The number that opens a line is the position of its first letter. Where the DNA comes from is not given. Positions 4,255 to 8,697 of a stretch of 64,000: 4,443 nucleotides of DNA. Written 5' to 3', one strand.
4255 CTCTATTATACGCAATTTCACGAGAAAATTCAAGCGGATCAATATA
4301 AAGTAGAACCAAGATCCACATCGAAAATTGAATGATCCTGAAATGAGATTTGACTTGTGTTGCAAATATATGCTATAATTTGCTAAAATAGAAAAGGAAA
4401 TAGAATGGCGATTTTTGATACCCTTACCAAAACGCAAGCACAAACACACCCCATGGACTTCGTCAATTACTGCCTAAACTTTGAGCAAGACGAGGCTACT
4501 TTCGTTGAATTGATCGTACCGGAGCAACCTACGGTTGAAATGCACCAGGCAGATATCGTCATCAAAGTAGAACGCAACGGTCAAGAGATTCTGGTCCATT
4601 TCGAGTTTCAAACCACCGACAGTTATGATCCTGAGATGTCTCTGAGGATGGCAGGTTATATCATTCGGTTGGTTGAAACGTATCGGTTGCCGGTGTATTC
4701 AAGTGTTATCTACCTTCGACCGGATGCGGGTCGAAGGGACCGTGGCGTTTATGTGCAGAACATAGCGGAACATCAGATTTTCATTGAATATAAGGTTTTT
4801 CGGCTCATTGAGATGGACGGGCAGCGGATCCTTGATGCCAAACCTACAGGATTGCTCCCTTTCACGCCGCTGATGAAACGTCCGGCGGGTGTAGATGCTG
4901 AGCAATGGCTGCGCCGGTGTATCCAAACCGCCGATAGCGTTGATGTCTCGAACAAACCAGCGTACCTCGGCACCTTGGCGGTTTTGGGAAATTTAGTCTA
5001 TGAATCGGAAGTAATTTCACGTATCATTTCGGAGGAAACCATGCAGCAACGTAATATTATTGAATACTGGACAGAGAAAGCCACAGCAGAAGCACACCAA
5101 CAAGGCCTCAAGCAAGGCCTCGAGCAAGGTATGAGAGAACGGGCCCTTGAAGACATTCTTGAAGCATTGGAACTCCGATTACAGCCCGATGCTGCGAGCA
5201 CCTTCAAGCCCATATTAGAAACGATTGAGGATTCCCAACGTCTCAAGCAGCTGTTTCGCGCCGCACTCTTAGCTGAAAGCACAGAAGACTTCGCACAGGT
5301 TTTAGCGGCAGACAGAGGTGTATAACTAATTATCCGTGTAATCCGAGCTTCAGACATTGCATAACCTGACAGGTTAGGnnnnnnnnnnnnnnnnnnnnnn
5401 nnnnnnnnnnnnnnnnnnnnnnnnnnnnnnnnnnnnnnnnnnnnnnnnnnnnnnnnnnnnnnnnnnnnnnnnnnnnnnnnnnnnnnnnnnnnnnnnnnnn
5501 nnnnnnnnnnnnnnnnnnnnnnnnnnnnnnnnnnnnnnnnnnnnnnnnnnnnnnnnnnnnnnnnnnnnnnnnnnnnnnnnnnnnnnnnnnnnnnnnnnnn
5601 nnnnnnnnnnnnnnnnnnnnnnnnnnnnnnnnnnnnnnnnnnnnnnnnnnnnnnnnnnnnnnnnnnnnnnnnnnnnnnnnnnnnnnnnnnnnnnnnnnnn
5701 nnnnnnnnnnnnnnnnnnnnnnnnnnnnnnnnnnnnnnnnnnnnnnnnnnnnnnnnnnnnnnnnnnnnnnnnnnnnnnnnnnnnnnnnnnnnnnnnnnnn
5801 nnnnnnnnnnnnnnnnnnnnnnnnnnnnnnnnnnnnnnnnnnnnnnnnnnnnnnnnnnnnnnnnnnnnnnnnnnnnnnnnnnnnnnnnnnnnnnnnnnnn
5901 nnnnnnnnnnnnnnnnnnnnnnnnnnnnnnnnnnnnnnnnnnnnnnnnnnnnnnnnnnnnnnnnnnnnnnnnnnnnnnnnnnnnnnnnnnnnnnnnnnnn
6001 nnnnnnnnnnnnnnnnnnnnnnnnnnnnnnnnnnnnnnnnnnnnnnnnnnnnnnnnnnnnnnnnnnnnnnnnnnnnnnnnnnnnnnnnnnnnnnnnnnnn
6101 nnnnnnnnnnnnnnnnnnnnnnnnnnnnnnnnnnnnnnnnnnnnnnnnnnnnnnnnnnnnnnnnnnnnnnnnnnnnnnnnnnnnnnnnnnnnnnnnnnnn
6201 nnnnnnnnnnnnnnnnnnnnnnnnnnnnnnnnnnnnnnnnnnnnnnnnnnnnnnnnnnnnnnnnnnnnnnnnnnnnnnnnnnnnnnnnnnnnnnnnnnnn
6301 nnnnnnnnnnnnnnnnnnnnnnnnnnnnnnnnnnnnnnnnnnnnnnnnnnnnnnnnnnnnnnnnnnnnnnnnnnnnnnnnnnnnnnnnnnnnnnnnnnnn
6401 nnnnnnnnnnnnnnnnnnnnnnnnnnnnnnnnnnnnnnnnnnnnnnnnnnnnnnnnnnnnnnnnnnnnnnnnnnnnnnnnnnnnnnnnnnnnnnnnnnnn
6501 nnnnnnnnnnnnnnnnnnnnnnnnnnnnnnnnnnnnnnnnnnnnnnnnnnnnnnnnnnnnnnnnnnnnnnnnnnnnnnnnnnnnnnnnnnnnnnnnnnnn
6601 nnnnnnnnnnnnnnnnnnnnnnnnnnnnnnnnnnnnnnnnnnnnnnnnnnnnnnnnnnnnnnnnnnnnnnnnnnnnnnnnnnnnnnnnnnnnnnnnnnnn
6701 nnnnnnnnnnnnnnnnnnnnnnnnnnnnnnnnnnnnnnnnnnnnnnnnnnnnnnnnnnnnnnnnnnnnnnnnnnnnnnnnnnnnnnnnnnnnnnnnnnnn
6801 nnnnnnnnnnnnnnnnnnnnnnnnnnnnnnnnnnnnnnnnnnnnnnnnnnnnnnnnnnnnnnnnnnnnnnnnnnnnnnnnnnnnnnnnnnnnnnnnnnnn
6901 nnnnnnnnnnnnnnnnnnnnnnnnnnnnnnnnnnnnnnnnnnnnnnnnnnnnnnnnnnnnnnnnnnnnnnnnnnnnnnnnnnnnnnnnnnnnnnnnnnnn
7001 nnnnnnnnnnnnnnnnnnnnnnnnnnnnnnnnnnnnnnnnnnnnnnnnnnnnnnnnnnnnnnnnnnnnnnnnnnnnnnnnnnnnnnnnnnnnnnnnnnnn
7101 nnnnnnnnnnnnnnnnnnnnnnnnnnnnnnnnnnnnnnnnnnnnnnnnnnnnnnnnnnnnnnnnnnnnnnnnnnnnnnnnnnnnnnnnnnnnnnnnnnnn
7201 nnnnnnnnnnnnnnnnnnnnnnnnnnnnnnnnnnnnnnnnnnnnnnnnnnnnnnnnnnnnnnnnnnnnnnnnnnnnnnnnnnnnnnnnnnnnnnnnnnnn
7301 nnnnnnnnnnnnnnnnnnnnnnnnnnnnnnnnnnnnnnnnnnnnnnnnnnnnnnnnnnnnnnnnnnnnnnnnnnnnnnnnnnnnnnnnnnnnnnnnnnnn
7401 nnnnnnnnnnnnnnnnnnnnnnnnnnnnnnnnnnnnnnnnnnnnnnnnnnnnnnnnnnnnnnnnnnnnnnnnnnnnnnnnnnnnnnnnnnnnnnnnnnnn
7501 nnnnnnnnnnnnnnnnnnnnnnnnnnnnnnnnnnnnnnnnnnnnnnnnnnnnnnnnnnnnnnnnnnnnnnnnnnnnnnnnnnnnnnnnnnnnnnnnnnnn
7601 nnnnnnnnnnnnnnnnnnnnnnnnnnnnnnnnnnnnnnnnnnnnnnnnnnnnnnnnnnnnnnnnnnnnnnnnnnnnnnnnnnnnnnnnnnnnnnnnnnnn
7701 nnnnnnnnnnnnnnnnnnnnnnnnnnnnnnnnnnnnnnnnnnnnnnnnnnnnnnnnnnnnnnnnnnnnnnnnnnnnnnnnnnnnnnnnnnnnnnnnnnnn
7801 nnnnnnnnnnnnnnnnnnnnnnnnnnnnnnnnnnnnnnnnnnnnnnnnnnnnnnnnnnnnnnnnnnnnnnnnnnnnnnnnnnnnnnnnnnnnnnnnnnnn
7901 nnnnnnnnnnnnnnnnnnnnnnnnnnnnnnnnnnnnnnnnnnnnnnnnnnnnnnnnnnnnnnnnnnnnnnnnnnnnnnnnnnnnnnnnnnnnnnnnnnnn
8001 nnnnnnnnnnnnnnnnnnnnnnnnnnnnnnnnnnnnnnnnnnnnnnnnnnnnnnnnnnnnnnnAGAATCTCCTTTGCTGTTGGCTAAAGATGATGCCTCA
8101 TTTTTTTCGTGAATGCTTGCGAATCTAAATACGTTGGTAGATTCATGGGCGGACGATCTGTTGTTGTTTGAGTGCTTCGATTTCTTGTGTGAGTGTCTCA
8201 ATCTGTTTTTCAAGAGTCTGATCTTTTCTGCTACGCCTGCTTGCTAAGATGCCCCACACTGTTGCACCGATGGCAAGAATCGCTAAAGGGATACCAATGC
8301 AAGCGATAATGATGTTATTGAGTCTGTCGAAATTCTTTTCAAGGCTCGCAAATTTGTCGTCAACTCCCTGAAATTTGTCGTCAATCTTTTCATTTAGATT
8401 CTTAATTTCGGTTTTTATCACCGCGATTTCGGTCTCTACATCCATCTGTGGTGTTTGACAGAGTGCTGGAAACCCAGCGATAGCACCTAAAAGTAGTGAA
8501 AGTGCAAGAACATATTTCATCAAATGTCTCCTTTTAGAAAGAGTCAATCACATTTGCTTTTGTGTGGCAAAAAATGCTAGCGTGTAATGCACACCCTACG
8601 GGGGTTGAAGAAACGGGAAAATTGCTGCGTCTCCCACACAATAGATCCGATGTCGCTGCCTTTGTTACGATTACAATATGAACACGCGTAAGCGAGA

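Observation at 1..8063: Type III-like mod and res genes are 4.9 kb apart, with the ATPase/PIN cassettes and an opposite-strand Rpn nuclease between them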

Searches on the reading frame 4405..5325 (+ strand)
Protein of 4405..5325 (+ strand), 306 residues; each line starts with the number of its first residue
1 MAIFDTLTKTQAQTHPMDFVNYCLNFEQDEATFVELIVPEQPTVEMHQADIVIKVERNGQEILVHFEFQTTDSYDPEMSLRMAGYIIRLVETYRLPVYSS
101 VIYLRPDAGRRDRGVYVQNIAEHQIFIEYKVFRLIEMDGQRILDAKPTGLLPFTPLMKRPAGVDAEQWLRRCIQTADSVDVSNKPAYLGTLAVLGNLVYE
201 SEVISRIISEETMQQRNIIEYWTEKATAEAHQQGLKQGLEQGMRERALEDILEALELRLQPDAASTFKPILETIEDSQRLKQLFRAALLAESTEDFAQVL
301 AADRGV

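Call 6: search_protein_families(library=pfam, proteins=[window:4405-5325:+], max_evalue=0.01)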
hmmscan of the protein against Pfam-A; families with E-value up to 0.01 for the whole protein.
window:4405-5325:+ (306 aa): 0 families

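Call 7: search_protein_families(library=padloc, proteins=[window:4405-5325:+], max_evalue=0.01)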
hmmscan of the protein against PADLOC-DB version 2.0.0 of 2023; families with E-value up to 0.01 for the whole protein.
window:4405-5325:+ (306 aa): 0 families

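Call 8: search_protein_families(library=ncbifam, proteins=[window:4405-5325:+], max_evalue=0.01)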
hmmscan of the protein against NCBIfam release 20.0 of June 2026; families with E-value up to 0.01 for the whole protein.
window:4405-5325:+ (306 aa): 1 family
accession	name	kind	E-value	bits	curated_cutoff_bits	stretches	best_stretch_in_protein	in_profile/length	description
TIGR01784.1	T_den_put_tspse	subfamily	0.0049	16.7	52.1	0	44-87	48-88/273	Rpn family recombination-promoting nuclease/putative transposase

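Call 41: find_homologous_proteins(query=window:4405-5325:+, max_evalue=0.00001)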
Query window:4405-5325:+ (306 aa): 1105 proteins with E <= 0.00001 among 8000 candidates; the best 120 are listed.
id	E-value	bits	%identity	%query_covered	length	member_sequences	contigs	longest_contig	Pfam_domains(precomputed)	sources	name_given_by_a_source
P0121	6.7e-188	641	95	99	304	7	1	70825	-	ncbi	-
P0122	2.5e-167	573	83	99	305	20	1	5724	-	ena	-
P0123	1.1e-165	568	84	99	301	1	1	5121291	-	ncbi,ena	-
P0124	1.3e-165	568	86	99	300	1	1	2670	-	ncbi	-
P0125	1.5e-164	564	83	99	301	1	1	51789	-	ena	-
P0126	2.1e-164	564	83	99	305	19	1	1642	-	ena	-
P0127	3.2e-163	560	83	99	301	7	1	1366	-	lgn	-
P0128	6.5e-162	556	82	99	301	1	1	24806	-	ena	-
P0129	7.8e-162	555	80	100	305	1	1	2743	-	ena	-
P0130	1.0e-160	552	83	99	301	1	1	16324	-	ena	-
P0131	2.3e-158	544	80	99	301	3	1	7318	-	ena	-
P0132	7.7e-158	542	81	99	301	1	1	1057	-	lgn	-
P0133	1.7e-157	541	79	100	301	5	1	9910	-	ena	-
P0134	1.0e-156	539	80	100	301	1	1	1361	-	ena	-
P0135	1.7e-156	538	80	99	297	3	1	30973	-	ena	-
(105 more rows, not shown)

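Call 72: predict_structure(alignment_id=A4)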
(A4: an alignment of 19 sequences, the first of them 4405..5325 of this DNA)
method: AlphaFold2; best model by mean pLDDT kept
length: 306 residues; sequences in the alignment: 19
mean_pLDDT: 62.7   pTM: 0.41
mean pLDDT of the five models: 62.7, 59.9, 57.6, 56.9, 55.8
residues with pLDDT >= 90: 0; 70-90: 113; 50-70: 120; < 50: 73
segments of 3 or more residues with pLDDT < 50: 1-7, 42-48, 118-125, 136-157, 219-242
pLDDT, mean of each block of 10 residues (from residue 1): 42 70 60 77 47 82 75 55 66 72 61 55 50 48 40 44 75 66 59 55 75 59 37 36 67 79 85 81 81 87 57
secondary structure, 60 per line:
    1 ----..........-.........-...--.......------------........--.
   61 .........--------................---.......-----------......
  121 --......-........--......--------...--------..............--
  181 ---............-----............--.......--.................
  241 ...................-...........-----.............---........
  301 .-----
elements in order: H5-14 H16-24 E31-37 E50-57 E60-69 H78-93 E97-103 E115-120 E123-128 E130-137 E140-145 H165-178 H184-195 H201-212 H215-221 H224-259 H261-271 H277-289 H293-301

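Call 76: fold_search(model_id=the predicted structure, library=pdb)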
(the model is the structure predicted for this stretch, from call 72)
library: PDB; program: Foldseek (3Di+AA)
matches with E <= 10: 1047; with E <= 0.001: 0
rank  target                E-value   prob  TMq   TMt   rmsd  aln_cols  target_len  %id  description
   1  5ino_A                3.4e-02  0.98  0.19  0.22   5.3       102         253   10  Human Tdp2 reaction product (5'-phosphorylated DNA)-Mg2+ complex (released 2016-04-27)
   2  6nf0                  4.5e-02  0.97  0.20  0.20   7.0       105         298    5  Nocturnin with bound NADPH substrate (released 2019-05-01)
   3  5ino_B                4.7e-02  0.99  0.21  0.25   5.9        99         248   11  Human Tdp2 reaction product (5'-phosphorylated DNA)-Mg2+ complex (released 2016-04-27)
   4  4gyz_H                4.7e-02  0.98  0.21  0.25   5.8        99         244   12  Mus Musculus Tdp2 Bound to dAMP and Mg2+ (released 2012-10-31)
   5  5inm_B                5.0e-02  0.99  0.22  0.27   4.8       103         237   14  Mouse Tdp2 protein, apo state with variable DNA-binding grasp conformations (released 2016-04-27)
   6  6wam_F                5.6e-02  0.41  0.18  0.14  18.5       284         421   10  Structure of Acinetobacter baumannii Cap4 SAVED/CARF-domain containing receptor (released 2020-06-17)
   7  6ca4_A                5.9e-02  0.87  0.16  0.20   7.2        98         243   16  Crystal structure of humanized D. rerio TDP2 by 14 mutations (released 2018-05-02)
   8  5inn_B                6.5e-02  0.69  0.19  0.23  10.7       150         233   13  Mouse Tdp2 D358N protein, apo state with increased disorder amongst variable DNA-binding grasp conformations (released 2016-04-27)
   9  4gz2_B                6.9e-02  0.84  0.17  0.20   7.6       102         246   15  Mus Musculus Tdp2 excluded ssDNA complex (released 2012-10-31)
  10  6bt2_A                7.3e-02  0.91  0.19  0.21   7.2       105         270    6  Structure of the human Nocturnin catalytic domain with bound sulfate anion (released 2018-05-16)
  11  4gyz_A                7.7e-02  0.96  0.21  0.25   8.4       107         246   11  Mus Musculus Tdp2 Bound to dAMP and Mg2+ (released 2012-10-31)
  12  5inn_D                7.7e-02  0.85  0.17  0.21   7.3       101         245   12  Mouse Tdp2 D358N protein, apo state with increased disorder amongst variable DNA-binding grasp conformations (released 2016-04-27)
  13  5j42_A                8.1e-02  0.98  0.21  0.25   4.5        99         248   15  Crystal structure of m2hTDP2-CAT in complex with a small molecule inhibitor (released 2016-05-04)
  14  4f1h_B                8.1e-02  0.90  0.18  0.21   6.2        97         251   18  Crystal structure of TDP2 from Danio rerio complexed with a single strand DNA (released 2012-10-31)
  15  6bt1                  8.1e-02  0.90  0.19  0.20   7.2       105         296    6  Structure of the human Nocturnin catalytic domain (released 2018-05-16)
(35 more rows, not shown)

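Call 77: search_protein_families(library=ncbifam, alignment_id=A4, max_evalue=0.1)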
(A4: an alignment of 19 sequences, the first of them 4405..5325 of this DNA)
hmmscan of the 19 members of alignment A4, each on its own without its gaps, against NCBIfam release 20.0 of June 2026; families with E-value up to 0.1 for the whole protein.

A. member 1, window:4405-5325:+ (306 aa): 1 family
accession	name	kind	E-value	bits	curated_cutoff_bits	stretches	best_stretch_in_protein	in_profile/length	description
TIGR01784.1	T_den_put_tspse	subfamily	0.0049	16.7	52.1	0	44-87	48-88/273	Rpn family recombination-promoting nuclease/putative transposase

B. families by the number of members that match (of 19 scanned): 7 families
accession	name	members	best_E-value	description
TIGR01784.1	T_den_put_tspse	12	1.1e-08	Rpn family recombination-promoting nuclease/putative transposase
NF004266.1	PRK05687.1-1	3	1.3e-10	flagellar assembly protein FliH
NF009925.1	PRK13386.1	2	5.4e-09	flagellar assembly protein FliH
NF004270.2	PRK05687.2-1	2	8.1e-08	flagellar assembly protein FliH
NF004267.1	PRK05687.1-3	2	1.5e-07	flagellar assembly protein FliH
NF007418.0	PRK09956.1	1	0.016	ISNCY family transposase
TIGR04424.1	metallo_McbB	1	0.027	McbB family protein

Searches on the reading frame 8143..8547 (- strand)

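Call 6: search_protein_families(library=pfam, proteins=[window:8143-8547:-], max_evalue=0.01)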
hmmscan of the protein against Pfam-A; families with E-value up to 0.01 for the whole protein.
window:8143-8547:- (134 aa): 8 families
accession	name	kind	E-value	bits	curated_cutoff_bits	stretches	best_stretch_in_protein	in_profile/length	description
PF06305.16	LapA_dom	-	0.00068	19.9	28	0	82-124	27-64/64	Lipopolysaccharide assembly protein A domain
PF16326.10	ABC_tran_CTD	-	0.0028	18.3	32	0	107-129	8-30/69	ABC transporter C-terminal domain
PF09716.15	ETRAMP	-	0.0034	17.8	29.1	0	14-100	7-75/81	Malarial early transcribed membrane protein (ETRAMP)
PF06295.17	ZapG-like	-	0.0053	17.2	33.5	0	18-78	5-70/123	Z-ring associated protein G-like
PF04799.18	Fzo_mitofusin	-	0.0073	16.2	27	0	100-130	105-135/161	fzo-like conserved region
PF07195.17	FliD_C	-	0.0073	16.2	25.4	0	31-77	189-235/236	Flagellar hook-associated protein 2 C-terminus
PF10046.14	BLOC1_2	-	0.0081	16.9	33.4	0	48-78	25-55/96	Biogenesis of lysosome-related organelles complex-1 subunit 2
PF14965.11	BRI3BP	-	0.0095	15.9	27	0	86-130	132-178/179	Negative regulator of p53/TP53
